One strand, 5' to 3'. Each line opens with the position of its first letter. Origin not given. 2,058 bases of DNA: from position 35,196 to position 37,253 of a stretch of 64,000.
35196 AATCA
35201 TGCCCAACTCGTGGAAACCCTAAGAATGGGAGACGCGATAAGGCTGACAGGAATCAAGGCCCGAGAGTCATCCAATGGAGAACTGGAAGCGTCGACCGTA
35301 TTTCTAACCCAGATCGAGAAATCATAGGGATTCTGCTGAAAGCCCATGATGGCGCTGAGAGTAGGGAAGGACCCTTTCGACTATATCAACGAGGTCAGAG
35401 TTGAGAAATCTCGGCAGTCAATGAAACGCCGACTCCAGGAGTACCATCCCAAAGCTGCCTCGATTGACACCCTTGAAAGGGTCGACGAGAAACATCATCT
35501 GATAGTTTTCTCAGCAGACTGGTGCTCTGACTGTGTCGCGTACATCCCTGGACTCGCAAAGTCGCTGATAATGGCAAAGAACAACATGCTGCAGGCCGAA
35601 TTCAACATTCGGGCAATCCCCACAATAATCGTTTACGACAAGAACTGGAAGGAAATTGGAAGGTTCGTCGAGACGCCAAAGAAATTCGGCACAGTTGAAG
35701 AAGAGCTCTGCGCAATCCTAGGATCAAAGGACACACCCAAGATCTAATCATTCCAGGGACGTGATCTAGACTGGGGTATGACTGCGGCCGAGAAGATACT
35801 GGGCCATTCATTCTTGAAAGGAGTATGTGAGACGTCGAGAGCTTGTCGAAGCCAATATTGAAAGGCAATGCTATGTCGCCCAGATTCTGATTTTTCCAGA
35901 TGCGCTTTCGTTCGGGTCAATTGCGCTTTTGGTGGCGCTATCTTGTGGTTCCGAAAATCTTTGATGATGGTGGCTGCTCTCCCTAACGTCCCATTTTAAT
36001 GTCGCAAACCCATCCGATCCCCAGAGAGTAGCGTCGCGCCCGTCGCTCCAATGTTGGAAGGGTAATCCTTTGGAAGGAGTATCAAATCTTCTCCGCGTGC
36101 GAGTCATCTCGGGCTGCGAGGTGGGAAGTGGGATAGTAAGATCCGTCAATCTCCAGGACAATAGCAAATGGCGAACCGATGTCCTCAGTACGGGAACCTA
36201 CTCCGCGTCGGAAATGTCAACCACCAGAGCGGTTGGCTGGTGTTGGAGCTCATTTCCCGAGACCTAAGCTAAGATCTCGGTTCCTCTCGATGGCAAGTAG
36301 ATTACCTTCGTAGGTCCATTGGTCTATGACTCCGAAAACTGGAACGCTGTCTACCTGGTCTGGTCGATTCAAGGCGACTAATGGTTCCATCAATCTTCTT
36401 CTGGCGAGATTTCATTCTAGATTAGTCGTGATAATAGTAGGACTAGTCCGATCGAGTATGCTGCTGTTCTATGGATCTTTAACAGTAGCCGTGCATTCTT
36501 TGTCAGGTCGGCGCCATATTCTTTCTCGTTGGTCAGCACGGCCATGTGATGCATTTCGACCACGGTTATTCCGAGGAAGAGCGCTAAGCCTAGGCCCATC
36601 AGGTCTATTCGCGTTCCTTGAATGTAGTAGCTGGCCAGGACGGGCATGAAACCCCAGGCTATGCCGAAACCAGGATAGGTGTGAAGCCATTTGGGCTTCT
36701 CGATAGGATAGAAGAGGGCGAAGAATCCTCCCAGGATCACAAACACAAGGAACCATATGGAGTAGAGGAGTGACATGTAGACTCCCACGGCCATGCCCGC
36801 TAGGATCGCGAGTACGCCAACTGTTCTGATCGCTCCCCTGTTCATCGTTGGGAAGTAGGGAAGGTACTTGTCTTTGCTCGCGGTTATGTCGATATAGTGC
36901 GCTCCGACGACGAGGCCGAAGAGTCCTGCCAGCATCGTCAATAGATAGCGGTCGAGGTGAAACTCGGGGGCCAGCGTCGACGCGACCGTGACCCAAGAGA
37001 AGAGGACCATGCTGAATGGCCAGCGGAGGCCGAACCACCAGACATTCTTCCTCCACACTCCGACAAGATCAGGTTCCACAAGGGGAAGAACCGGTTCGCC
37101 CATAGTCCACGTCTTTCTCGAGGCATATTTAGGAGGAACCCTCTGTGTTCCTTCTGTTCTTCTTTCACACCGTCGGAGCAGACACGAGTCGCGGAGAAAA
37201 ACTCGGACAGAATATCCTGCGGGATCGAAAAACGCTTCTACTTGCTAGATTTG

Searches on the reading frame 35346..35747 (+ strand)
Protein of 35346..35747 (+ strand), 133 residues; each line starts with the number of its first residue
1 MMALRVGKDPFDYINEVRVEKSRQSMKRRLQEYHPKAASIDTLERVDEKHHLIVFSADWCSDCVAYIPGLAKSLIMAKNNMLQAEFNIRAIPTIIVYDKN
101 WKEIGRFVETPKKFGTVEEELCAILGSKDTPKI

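Call 47: search_protein_families(library=pfam, proteins=[window:35346-35747:+], max_evalue=0.001)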
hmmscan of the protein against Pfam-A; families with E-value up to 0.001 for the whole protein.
window:35346-35747:+ (133 aa): 3 families
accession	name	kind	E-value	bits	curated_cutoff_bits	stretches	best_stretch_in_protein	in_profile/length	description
PF14595.12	Thioredoxin_9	-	7.2e-15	55.5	25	2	13-72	7-65/129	Thioredoxin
PF00085.26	Thioredoxin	-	4.5e-06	27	23.5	1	47-107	17-88/103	Thioredoxin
PF13098.12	Thioredoxin_2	-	4.9e-06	27.3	27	0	76-106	61-90/104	Thioredoxin-like domain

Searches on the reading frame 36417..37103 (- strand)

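Call 46: search_protein_families(library=pfam, proteins=[window:36417-37103:-], max_evalue=0.01)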
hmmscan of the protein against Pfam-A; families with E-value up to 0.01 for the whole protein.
window:36417-37103:- (228 aa): 1 family
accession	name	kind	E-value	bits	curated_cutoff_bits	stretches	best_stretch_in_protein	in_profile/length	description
PF01040.23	UbiA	-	0.0057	16.4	34.2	0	83-196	56-169/250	UbiA prenyltransferase family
